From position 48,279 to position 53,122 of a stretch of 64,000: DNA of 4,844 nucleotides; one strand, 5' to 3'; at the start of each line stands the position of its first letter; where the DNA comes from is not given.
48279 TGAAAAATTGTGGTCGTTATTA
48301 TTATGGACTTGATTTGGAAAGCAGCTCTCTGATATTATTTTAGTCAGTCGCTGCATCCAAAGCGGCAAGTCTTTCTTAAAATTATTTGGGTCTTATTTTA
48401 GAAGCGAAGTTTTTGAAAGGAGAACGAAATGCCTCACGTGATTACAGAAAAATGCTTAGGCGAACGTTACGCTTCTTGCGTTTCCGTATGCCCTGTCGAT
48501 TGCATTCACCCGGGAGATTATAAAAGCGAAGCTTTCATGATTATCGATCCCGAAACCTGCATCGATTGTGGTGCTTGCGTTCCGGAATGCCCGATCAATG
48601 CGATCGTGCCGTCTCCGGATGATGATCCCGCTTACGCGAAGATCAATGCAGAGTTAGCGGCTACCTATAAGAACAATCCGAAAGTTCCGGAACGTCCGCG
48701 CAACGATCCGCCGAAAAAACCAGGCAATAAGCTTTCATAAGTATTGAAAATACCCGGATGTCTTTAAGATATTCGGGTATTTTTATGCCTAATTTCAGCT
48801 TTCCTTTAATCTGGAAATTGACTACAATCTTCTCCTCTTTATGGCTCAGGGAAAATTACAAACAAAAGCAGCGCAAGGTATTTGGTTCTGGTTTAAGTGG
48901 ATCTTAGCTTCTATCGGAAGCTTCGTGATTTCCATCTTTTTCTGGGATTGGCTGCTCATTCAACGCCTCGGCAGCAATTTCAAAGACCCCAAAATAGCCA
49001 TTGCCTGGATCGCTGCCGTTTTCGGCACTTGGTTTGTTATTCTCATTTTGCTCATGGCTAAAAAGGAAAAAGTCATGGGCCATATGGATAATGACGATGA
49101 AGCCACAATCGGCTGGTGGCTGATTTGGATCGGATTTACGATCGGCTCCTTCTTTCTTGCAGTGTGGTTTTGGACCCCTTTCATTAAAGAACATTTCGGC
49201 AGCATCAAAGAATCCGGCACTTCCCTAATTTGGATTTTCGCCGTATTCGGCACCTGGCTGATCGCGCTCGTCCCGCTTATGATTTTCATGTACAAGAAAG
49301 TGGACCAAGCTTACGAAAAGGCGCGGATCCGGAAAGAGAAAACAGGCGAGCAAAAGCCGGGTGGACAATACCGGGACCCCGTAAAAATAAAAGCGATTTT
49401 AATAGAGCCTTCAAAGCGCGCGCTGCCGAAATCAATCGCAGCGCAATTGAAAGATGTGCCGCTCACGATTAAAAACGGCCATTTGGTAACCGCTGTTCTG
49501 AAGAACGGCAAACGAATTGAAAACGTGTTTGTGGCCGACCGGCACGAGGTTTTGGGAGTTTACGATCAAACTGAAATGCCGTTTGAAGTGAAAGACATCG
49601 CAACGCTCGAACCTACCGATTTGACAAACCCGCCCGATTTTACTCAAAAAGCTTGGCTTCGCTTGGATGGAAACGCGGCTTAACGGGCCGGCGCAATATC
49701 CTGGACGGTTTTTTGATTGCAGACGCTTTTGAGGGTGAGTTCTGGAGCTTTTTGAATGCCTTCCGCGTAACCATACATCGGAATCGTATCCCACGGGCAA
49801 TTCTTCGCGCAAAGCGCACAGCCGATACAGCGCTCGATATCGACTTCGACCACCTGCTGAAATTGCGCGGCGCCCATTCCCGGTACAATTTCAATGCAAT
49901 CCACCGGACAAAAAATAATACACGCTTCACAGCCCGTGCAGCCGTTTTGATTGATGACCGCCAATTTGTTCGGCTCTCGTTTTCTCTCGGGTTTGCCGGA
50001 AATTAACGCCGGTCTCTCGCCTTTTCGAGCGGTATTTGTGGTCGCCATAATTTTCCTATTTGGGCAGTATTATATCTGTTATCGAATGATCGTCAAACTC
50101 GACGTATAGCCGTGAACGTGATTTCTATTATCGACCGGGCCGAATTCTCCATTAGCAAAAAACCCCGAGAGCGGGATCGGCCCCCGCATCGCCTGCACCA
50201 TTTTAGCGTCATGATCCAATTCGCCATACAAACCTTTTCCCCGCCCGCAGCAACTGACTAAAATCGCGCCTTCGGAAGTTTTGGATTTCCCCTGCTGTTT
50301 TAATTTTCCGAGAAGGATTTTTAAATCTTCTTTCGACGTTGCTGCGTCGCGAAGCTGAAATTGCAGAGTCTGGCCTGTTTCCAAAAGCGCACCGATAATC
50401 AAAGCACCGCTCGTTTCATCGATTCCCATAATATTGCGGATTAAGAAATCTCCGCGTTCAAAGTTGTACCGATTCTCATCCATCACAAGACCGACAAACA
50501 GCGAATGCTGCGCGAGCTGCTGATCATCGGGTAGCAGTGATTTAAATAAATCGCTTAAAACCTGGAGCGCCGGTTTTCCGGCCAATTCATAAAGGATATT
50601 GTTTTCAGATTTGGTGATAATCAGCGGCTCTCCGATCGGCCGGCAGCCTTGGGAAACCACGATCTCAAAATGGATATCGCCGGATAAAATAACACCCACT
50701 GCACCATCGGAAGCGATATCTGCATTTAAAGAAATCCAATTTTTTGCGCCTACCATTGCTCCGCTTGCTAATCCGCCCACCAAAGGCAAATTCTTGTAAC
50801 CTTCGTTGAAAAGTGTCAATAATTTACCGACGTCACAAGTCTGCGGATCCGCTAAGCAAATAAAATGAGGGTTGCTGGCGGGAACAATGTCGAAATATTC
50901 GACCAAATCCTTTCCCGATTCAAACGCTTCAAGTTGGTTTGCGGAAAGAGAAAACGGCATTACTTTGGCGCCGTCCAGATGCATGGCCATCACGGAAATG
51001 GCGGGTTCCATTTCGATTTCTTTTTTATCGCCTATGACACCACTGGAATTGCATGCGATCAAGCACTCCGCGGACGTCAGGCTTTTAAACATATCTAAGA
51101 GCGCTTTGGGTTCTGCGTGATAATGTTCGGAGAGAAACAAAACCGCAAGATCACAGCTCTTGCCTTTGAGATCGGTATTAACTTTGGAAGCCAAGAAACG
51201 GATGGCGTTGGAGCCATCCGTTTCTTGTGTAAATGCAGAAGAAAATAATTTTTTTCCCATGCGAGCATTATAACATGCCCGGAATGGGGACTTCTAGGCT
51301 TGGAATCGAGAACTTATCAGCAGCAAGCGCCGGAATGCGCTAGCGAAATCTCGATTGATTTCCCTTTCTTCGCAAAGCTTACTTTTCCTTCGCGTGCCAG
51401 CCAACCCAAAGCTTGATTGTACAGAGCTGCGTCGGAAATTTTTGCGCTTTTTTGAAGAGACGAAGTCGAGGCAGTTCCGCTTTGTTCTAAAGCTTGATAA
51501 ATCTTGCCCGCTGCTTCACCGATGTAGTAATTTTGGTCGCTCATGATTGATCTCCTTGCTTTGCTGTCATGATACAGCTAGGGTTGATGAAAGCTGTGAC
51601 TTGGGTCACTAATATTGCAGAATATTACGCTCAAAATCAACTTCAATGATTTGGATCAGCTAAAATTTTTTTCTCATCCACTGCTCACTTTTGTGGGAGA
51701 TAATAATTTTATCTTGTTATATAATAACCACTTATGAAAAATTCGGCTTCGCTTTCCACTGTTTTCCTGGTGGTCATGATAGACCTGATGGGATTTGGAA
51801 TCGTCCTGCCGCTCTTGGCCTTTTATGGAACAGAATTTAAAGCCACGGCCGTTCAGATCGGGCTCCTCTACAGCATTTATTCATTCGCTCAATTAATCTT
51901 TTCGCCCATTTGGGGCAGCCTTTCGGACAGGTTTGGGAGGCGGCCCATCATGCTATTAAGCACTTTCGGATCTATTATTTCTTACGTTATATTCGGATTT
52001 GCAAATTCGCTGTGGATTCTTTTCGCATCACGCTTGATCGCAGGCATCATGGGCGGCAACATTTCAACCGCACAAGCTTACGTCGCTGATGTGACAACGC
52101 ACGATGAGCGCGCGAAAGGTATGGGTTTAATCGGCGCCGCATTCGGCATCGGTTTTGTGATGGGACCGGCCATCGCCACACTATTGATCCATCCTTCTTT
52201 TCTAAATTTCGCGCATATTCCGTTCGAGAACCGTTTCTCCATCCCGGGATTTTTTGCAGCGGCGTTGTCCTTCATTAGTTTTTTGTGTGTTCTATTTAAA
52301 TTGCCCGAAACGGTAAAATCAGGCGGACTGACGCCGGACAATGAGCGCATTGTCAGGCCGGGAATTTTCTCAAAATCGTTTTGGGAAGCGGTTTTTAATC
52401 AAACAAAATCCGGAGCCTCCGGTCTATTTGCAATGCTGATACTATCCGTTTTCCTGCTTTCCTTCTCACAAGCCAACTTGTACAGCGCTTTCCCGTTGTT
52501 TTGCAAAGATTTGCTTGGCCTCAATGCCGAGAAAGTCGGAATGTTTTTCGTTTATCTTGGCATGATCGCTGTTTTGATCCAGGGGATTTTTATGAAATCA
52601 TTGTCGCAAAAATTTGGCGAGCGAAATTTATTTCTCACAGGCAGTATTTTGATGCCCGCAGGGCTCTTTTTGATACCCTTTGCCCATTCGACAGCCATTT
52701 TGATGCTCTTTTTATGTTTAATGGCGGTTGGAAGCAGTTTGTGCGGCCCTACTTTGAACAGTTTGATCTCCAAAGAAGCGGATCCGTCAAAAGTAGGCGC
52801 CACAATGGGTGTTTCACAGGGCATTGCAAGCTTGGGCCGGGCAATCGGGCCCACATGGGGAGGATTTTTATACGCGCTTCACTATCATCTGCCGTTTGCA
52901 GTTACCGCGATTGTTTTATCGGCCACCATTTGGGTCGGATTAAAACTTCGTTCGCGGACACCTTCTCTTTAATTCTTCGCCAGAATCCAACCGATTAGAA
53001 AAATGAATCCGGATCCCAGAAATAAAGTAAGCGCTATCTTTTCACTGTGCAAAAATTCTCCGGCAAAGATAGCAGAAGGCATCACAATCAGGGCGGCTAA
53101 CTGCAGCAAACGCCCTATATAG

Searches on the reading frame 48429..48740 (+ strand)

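Call 13: search_protein_families(library=pfam, proteins=[window:48429-48740:+], max_evalue=0.001)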
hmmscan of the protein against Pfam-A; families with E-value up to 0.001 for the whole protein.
window:48429-48740:+ (103 aa): 13 families
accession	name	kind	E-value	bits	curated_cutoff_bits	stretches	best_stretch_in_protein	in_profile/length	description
PF00037.32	Fer4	-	1.8e-10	40.6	21.1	1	38-59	2-23/24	4Fe-4S binding domain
PF14697.11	Fer4_21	-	1.2e-07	32.2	35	1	38-63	2-30/59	4Fe-4S dicluster domain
PF13484.11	Fer4_16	-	1.8e-07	32.2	30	1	43-82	1-39/66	4Fe-4S double cluster binding domain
PF13237.11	Fer4_10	-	1.8e-07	31.4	25.5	1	37-65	2-22/53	4Fe-4S dicluster domain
PF12838.12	Fer4_7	-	2.7e-07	31.4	27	1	16-58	7-52/52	4Fe-4S dicluster domain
PF12797.12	Fer4_2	-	3.2e-07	30.3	24.5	1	37-55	3-21/22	4Fe-4S binding domain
PF12837.12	Fer4_6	-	7.5e-07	29.3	25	1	37-59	2-24/24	4Fe-4S binding domain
PF12800.12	Fer4_4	-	3.4e-06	27.3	24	1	41-55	1-15/17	4Fe-4S binding domain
PF13187.11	Fer4_9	-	7.4e-06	26.3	27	1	16-59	7-52/52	4Fe-4S dicluster domain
PF25160.1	LdpA_Fe-S-bd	-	7e-05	23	27.6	1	16-59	8-43/49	LdpA Fe-S cluster-binding domain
PF13183.11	Fer4_8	-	8.2e-05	23.5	27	1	42-74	3-35/68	4Fe-4S dicluster domain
PF13459.11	Fer4_15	-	0.00023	22.3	22.4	0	39-69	3-31/66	4Fe-4S single cluster domain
PF13534.11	Fer4_17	-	0.00028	21.8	22.2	1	44-74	2-32/61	4Fe-4S dicluster domain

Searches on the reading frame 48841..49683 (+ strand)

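Call 13: search_protein_families(library=pfam, proteins=[window:48841-49683:+], max_evalue=0.001)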
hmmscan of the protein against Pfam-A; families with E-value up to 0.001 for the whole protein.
window:48841-49683:+ (280 aa): 0 families

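Call 41: search_protein_families(library=pfam, proteins=[window:48841-49683:+], max_evalue=10)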
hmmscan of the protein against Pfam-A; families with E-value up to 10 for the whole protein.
window:48841-49683:+ (280 aa): 3 families
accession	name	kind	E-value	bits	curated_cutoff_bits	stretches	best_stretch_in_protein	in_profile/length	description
PF00335.26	Tetraspanin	-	1.1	9.4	32.1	1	53-157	7-104/225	Tetraspanin family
PF09813.14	Coa3_cc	-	2.8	8.1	27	0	97-112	17-32/48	Cytochrome c oxidase assembly factor 3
PF04341.17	DUF485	-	7.3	7.1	28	1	54-110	17-70/88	Protein of unknown function, DUF485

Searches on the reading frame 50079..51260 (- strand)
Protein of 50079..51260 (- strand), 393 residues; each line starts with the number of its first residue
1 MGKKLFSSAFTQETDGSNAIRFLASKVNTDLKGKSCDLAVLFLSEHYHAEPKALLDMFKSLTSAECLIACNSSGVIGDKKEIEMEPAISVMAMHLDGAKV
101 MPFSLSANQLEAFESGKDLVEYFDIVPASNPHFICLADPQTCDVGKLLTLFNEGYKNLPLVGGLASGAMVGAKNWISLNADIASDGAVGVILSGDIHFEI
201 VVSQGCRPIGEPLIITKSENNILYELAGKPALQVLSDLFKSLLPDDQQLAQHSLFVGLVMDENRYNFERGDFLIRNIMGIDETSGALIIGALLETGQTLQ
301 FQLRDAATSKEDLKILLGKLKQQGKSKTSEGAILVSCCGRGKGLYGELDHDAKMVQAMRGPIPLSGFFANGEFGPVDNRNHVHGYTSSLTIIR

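Call 13: search_protein_families(library=pfam, proteins=[window:50079-51260:-], max_evalue=0.001)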
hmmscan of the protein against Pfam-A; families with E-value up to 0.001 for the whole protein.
window:50079-51260:- (393 aa): 2 families
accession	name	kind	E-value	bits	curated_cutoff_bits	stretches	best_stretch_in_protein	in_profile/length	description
PF08495.15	FIST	-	2.8e-36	125.6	23.2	1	37-229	1-189/189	FIST N domain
PF10442.14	FIST_C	-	7e-28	97.8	28.5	1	231-375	1-131/131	FIST C domain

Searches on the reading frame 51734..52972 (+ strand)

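Call 13: search_protein_families(library=pfam, proteins=[window:51734-52972:+], max_evalue=0.001)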
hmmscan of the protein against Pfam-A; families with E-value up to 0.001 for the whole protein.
window:51734-52972:+ (412 aa): 6 families
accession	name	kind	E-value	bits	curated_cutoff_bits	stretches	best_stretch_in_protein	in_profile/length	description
PF07690.21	MFS_1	-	2.8e-58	197.9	33.4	2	10-283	1-255/347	Major Facilitator Superfamily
PF12832.13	MFS_1_like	-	1.9e-17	63.8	25.2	1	21-381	15-363/373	MFS_1 like family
PF00083.30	Sugar_tr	-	2e-16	60.4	22.3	1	36-194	42-195/452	Sugar (and other) transporter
PF13347.12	MFS_2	-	2.7e-13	49.7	27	2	227-352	221-346/427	MFS/sugar transport protein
PF05977.19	MFS_3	-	4.4e-06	25.8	27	1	33-328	38-315/524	Transmembrane secretion effector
PF01306.25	LacY_symp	-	3.1e-05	23.4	24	0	232-407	9-187/413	LacY proton/sugar symporter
